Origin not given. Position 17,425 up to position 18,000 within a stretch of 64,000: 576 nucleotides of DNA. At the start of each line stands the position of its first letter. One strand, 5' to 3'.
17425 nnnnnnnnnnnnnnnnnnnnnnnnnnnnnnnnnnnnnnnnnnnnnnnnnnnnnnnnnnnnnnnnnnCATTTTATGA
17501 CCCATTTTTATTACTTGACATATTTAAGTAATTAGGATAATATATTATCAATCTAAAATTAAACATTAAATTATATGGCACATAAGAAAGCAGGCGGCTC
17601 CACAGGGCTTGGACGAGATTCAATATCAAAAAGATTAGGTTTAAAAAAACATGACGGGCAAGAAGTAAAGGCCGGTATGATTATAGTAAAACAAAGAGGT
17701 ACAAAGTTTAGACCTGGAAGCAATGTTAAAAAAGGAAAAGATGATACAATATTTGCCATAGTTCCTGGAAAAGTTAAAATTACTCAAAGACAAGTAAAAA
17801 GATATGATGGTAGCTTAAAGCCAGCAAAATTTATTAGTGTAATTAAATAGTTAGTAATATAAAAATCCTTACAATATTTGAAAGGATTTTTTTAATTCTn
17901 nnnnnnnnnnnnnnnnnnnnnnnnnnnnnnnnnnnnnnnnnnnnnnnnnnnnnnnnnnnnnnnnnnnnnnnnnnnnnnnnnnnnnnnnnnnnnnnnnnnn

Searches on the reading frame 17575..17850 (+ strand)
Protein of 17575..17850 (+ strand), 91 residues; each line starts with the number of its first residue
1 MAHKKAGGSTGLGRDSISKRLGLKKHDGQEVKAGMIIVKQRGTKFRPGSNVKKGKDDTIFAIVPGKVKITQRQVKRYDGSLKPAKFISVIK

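Call 83: search_protein_families(library=pfam, max_evalue=0.01, proteins=[window:17575-17850:+])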
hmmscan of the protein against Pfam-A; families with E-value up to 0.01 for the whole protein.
window:17575-17850:+ (91 aa): 1 family
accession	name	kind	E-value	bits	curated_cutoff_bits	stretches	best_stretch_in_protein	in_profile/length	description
PF01016.24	Ribosomal_L27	-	3.5e-31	107.5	20.5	1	2-77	1-76/79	Ribosomal L27 protein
